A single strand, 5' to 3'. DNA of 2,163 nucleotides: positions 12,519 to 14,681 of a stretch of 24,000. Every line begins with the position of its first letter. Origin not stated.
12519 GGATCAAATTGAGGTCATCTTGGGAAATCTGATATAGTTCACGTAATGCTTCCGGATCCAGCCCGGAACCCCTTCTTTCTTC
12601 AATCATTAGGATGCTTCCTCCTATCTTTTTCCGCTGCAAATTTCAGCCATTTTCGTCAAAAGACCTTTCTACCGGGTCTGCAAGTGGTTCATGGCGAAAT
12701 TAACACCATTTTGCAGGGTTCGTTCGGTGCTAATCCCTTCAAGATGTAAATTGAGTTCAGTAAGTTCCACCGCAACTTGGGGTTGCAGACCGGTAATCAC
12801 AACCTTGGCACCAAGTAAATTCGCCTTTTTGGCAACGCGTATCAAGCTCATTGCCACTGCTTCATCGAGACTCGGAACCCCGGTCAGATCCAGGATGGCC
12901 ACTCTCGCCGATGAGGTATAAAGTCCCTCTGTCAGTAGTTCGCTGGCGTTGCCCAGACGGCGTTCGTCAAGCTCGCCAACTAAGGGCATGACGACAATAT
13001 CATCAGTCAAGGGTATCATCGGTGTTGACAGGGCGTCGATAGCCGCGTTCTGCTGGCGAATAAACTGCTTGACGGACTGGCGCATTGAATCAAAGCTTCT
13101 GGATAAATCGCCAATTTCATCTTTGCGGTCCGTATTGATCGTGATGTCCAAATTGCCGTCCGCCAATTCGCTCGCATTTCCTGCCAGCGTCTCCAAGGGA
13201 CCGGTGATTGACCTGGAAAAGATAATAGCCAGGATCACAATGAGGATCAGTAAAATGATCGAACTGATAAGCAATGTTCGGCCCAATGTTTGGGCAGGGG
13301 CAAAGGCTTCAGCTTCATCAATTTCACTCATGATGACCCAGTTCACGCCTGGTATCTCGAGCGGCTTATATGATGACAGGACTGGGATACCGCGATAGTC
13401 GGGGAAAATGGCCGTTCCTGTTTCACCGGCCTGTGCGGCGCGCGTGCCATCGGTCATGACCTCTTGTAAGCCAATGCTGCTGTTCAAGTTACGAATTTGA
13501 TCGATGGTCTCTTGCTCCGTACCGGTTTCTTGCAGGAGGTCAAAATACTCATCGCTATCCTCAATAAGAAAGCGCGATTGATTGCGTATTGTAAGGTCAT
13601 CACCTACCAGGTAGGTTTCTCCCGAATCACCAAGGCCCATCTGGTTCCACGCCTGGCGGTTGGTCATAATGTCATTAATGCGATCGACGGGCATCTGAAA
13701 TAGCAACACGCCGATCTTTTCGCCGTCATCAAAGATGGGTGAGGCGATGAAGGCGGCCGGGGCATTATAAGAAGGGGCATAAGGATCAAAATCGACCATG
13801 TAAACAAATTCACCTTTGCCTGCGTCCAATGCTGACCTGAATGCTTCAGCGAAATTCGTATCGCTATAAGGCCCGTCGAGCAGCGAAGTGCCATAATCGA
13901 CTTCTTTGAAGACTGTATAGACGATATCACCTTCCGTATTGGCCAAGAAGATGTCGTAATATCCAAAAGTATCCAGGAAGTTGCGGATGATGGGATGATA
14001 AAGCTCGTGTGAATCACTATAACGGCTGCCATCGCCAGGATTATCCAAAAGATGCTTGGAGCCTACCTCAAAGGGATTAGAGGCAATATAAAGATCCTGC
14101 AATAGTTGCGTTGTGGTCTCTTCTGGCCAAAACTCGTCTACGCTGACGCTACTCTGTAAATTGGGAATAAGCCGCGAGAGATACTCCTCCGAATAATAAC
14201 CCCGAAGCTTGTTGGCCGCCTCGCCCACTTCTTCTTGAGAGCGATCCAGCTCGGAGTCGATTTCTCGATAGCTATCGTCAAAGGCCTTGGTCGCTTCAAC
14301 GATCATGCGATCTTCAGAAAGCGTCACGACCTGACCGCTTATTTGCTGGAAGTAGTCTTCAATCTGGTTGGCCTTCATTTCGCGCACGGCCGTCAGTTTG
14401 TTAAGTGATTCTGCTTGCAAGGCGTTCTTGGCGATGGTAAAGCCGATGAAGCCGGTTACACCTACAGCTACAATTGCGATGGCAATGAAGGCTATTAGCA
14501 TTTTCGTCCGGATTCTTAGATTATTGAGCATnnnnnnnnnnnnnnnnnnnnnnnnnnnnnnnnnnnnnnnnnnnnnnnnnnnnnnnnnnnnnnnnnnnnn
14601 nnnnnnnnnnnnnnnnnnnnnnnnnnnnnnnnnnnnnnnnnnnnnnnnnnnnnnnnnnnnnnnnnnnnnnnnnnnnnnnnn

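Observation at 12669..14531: Membrane receptor with extracellular dCache sensor and an RsbR-type STAS output; both RsbR phospho-sites are Glu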

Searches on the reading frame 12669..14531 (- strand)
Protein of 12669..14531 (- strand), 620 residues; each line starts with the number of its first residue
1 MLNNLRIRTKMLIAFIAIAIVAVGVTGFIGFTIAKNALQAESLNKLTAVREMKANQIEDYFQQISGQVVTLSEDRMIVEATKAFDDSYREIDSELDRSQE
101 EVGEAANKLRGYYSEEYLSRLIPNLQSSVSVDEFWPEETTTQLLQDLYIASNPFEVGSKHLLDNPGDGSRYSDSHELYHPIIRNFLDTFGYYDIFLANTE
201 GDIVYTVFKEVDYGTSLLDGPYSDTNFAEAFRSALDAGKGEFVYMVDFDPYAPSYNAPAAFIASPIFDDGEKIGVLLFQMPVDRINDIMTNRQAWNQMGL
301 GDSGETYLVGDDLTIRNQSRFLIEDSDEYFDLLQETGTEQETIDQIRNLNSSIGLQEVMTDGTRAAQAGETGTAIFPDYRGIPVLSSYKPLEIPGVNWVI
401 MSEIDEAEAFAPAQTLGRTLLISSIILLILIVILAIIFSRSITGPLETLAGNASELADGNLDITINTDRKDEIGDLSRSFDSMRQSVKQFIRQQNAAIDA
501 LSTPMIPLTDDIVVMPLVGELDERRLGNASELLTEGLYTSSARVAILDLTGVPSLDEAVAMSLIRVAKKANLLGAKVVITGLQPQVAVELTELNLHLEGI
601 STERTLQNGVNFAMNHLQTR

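Call 3: search_protein_families(library=pfam, proteins=[window:12669-14531:-], max_evalue=0.01)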
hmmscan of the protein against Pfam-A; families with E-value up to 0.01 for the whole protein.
window:12669-14531:- (620 aa): 7 families
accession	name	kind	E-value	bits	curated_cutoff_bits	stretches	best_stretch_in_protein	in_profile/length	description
PF02743.24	dCache_1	-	1e-14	55.1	45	1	190-400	67-237/240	Cache domain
PF00672.30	HAMP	-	2e-13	50.9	25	1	438-488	2-52/53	HAMP domain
PF01740.26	STAS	-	6.8e-12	45.5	22.6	1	504-596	2-94/106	STAS domain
PF12729.13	4HB_MCP_1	-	0.0011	19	27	1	4-73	1-70/181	Four helix bundle sensory module for signal transduction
PF02203.21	TarH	-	0.0013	19.1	25.2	1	1-53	1-55/177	Tar ligand binding domain homologue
PF13466.11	STAS_2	-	0.0027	18.3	29.2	1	517-592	3-76/80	STAS domain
PF06160.17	EzrA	-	0.0098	14.7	39.6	0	421-500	2-82/557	Septation ring formation regulator, EzrA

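Call 4: search_protein_families(library=ncbifam, proteins=[window:12669-14531:-], max_evalue=0.01)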
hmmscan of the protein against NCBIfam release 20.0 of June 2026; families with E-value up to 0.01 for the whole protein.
window:12669-14531:- (620 aa): 33 families (the best 25 are shown)
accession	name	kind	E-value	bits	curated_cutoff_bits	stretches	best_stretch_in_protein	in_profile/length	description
NF052652.1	YtvA_fam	equivalog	8.7e-23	81.1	250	1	484-607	117-240/243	YtvA family blue-light photoreceptor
NF038263.1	prot_phos_SiaA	equivalog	3.8e-15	55.5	700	1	337-493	233-385/658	biofilm regulation protein phosphatase SiaA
NF033092.0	HK_WalK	equivalog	4.5e-12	45.3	725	1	403-513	162-272/594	cell wall metabolism sensor histidine kinase WalK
NF040691.1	MtrAB_MtrB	equivalog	5.4e-12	45.5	450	1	414-494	184-264/507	MtrAB system histidine kinase MtrB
NF058645.1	MCPCtpMPsAe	equivalog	2.8e-09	36.3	900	1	418-499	205-288/558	methyl-accepting chemotaxis protein CtpM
NF012163.2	BaeS_SmeS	equivalog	2e-07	30.3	500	1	414-493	160-239/457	sensor histidine kinase efflux regulator BaeS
NF038389.1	ArsS_fam_HK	equivalog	1.2e-06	28.3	250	1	419-491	132-203/403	ArsS family sensor histidine kinase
NF008184.0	PRK10935.1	equivalog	1.5e-06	27.1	553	1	422-496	155-231/565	nitrate/nitrite two-component system sensor histidine kinase NarQ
NF007004.0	PRK09467.1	equivalog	3e-06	26.3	415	1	419-494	157-232/440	two-component system sensor histidine kinase EnvZ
NF033090.1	HK_VanS_B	exception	1.3e-05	24.4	920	1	422-493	135-209/447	vancomycin resistance histidine kinase VanS-B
NF045911.1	TCSHisKinNblS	equivalog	1.3e-05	23.8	1000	1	404-494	166-257/621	two-component system sensor histidine kinase NblS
NF052458.1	PhdiestGepA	equivalog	1.4e-05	23.5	1200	1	392-490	318-417/840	phosphodiesterase GepA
NF011622.0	PRK15048.1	equivalog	1.5e-05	24.3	900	1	422-501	197-275/553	methyl-accepting chemotaxis protein II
NF045900.1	HisKinCpxALeg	equivalog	4e-05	22.5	800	1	425-502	159-239/451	two-component system sensor histidine kinase CpxA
NF007007.0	PRK09470.1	equivalog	4.1e-05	22.7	486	1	420-532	171-280/463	envelope stress sensor histidine kinase CpxA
TIGR00377.1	ant_ant_sig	superfamily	0.00053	19.8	53.45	1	510-587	11-88/108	anti-sigma factor antagonist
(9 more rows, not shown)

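Call 5: search_solved_structures(query=window:12669-14531:-, max_evalue=0.01, show_alignments=5)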
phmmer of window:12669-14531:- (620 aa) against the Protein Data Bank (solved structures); distinct sequences matched with E-value up to 0.01: 42.
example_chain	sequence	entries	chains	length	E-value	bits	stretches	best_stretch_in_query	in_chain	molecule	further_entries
9o4h_A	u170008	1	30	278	2.1e-18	69.6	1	490-614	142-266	RsbR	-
9o5l_A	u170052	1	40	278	2.2e-18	69.6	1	490-614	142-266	STAS domain-containing protein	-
6qcm_CD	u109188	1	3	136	6.3e-18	68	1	492-614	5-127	RsbR protein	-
9o3z_A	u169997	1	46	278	1.5e-17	66.8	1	490-614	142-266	RsbR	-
9o3o_A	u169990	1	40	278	1.5e-17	66.8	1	490-614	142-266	STAS domain-containing protein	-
9o4r_A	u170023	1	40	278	1.5e-17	66.8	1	490-614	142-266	RsbR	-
7b0u_A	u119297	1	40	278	1.7e-17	66.6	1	490-614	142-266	RsbR protein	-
6qcm_CB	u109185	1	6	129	3.5e-17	65.6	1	496-614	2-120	RsbR protein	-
6qcm_AB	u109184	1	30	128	5.4e-17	64.9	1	497-614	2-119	RsbR protein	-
7o0i_B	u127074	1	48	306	1.7e-15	60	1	481-613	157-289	Anti-anti-sigma factor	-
2mwg_A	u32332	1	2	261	1.1e-14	57.4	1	486-610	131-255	Blue-light photoreceptor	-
6qcm_AD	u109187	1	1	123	1.1e-13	54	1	492-591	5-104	RsbR protein,RsbR protein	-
6jhk_A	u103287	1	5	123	6.5e-13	51.5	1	504-612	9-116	RsbS negative regulator of sigma-B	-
6qcm_A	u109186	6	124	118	2.3e-12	49.7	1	504-611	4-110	RsbS protein | RsbT antagonist protein RsbS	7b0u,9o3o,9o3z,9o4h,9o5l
9o4r_a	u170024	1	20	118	3.2e-12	49.2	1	504-611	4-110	RsbT antagonist protein RsbS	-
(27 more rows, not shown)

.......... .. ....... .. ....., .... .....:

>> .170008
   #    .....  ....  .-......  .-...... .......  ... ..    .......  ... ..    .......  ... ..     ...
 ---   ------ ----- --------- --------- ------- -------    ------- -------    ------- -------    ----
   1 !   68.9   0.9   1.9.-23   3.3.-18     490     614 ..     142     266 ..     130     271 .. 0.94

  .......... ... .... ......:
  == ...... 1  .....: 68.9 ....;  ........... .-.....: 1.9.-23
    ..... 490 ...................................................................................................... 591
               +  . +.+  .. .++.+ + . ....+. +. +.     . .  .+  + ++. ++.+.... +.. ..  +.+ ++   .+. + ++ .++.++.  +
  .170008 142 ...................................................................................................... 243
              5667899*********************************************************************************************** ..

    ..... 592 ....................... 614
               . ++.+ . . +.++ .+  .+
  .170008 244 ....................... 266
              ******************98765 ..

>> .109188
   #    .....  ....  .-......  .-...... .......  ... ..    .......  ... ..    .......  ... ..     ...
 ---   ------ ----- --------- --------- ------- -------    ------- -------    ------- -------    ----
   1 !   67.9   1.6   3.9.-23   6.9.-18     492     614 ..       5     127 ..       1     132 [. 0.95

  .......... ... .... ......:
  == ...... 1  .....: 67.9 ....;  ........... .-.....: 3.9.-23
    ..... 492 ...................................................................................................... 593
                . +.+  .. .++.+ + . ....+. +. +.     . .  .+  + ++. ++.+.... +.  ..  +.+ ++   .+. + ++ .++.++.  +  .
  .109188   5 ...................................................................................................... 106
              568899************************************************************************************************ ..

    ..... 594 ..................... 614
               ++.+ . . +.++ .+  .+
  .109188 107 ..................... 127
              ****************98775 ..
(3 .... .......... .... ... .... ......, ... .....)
